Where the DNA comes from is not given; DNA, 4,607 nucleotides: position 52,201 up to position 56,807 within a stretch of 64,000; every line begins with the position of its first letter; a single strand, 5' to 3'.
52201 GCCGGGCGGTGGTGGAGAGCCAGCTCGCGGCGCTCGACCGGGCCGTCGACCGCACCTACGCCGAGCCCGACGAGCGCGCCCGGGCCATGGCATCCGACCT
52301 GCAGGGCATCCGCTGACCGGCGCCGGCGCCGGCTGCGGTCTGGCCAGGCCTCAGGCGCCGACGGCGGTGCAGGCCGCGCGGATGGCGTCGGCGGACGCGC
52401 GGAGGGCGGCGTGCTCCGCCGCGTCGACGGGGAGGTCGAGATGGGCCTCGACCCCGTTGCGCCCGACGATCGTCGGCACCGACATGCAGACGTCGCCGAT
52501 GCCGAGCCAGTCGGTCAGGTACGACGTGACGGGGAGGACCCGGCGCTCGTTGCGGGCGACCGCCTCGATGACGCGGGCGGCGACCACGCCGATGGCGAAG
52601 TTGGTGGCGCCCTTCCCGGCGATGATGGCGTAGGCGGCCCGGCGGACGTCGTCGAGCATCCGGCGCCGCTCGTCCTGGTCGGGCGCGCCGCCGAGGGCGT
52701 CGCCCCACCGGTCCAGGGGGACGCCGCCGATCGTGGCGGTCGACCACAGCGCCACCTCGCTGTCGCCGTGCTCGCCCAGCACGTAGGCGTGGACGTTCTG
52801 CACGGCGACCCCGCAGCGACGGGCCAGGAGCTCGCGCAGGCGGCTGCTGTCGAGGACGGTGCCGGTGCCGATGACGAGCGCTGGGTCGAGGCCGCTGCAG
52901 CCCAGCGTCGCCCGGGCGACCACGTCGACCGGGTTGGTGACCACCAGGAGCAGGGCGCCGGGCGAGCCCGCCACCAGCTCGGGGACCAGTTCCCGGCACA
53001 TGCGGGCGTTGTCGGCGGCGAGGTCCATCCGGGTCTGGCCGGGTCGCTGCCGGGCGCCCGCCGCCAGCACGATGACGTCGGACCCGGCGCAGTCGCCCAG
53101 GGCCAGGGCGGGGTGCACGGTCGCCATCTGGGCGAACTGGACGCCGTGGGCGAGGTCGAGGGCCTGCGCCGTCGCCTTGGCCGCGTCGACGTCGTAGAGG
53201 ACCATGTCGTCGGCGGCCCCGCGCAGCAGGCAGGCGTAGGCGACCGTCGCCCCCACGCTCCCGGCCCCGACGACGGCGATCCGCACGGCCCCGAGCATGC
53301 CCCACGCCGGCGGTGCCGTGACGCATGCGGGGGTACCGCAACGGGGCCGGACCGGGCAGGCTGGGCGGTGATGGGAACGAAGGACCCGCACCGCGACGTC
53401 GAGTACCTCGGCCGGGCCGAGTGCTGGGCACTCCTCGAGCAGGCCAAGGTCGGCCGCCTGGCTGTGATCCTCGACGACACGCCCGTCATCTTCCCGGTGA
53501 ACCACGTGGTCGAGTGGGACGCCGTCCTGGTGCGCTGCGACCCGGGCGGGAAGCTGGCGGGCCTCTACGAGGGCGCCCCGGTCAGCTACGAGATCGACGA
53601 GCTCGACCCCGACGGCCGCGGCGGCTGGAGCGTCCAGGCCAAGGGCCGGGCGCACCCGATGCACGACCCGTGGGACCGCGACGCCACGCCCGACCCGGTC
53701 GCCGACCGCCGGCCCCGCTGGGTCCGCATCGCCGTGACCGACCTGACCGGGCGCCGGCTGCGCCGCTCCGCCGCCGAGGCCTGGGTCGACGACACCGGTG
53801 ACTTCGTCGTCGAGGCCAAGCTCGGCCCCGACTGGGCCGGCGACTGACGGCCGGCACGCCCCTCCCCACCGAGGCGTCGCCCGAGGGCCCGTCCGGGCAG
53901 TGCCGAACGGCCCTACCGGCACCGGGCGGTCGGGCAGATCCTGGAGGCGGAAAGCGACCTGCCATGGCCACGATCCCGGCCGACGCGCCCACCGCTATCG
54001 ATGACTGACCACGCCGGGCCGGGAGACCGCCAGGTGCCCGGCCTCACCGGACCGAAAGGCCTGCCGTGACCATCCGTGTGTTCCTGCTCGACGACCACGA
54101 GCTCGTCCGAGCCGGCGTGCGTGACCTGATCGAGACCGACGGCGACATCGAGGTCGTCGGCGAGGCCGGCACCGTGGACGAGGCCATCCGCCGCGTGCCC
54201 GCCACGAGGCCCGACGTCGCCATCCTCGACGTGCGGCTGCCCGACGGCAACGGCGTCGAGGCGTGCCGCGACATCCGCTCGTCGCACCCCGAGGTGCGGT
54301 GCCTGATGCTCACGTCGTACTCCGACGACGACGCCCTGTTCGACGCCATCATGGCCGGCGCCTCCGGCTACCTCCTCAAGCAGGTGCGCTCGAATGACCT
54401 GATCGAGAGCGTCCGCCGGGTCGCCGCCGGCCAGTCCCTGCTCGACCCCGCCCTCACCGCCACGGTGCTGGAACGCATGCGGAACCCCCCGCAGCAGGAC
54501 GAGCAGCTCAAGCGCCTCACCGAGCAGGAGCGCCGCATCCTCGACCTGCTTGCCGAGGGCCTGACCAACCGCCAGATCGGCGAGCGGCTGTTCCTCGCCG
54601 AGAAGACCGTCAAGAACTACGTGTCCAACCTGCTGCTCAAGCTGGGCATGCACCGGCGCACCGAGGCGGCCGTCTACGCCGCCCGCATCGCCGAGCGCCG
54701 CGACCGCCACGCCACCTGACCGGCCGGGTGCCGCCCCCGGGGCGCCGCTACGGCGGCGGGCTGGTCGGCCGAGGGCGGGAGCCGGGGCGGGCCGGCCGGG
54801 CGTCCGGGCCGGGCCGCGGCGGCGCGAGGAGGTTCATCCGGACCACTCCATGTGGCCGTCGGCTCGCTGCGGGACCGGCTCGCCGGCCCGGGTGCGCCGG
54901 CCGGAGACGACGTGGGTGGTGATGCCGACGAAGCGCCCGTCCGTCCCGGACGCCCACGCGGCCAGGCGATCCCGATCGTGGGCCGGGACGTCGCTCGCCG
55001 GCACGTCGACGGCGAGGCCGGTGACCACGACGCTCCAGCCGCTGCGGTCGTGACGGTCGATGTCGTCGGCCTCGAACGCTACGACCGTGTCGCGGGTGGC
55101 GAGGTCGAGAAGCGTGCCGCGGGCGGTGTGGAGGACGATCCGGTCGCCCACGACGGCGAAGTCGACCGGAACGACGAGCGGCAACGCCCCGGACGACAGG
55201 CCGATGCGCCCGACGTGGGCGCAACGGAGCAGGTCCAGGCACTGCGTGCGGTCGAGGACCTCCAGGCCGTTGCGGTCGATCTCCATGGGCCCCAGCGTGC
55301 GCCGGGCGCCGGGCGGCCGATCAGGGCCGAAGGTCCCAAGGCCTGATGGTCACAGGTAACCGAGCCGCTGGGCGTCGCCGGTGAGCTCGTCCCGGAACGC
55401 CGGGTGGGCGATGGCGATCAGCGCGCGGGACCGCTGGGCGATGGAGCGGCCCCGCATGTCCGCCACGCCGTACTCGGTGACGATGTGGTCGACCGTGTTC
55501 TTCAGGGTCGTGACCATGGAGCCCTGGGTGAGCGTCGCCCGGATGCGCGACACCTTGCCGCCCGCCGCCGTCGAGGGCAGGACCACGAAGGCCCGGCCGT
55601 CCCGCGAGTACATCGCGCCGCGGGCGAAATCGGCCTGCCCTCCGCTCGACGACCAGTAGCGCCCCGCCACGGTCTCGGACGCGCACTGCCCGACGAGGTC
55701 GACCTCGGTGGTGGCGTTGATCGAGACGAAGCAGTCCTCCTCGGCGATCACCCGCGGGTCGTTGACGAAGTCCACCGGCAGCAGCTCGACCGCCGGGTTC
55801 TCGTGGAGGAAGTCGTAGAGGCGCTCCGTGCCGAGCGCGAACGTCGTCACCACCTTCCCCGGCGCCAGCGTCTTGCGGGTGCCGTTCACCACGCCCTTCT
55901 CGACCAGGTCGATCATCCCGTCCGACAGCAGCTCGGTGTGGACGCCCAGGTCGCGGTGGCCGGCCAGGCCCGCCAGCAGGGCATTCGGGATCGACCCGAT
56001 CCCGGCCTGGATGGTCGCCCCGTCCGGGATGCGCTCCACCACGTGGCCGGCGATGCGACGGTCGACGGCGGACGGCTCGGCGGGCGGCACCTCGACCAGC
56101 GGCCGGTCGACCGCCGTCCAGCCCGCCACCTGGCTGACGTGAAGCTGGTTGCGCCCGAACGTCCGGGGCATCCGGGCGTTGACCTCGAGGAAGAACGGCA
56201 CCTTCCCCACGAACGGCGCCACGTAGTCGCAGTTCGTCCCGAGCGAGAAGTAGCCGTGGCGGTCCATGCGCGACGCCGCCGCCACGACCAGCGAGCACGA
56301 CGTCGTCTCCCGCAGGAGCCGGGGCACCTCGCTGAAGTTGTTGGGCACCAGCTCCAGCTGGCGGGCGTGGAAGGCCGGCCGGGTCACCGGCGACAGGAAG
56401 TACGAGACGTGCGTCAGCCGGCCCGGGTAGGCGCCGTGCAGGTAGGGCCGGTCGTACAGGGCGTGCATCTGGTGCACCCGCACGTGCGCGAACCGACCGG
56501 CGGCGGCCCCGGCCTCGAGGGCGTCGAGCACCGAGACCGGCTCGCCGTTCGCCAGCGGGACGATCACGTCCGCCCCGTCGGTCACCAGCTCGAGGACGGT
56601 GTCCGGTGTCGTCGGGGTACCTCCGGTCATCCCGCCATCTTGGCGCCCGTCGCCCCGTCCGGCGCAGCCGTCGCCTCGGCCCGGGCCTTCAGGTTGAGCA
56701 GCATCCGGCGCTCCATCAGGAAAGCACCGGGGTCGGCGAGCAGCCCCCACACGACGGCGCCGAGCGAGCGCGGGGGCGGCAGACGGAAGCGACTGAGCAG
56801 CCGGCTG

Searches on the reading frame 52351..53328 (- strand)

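Call 17: search_protein_families(library=pfam, proteins=[window:52351-53328:-], max_evalue=0.001)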
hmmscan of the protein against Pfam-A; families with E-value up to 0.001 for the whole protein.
window:52351-53328:- (325 aa): 2 families
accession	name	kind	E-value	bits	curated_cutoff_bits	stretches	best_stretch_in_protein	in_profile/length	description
PF00056.29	Ldh_1_N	-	9.6e-34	116.9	27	1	15-154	1-141/141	lactate/malate dehydrogenase, NAD binding domain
PF02866.23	Ldh_1_C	-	8e-33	114.3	22.6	1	157-319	1-166/174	lactate/malate dehydrogenase, alpha/beta C-terminal domain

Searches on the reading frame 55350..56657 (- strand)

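Call 19: search_protein_families(library=pfam, proteins=[window:55350-56657:-], max_evalue=0.001)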
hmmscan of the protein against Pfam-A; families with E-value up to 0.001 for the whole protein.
window:55350-56657:- (435 aa): 1 family
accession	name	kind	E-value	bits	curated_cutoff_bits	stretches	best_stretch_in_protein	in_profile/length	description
PF13336.12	AcetylCoA_hyd_C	-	6.2e-58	195.5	23.7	1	276-427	1-152/154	Acetyl-CoA hydrolase/transferase C-terminal domain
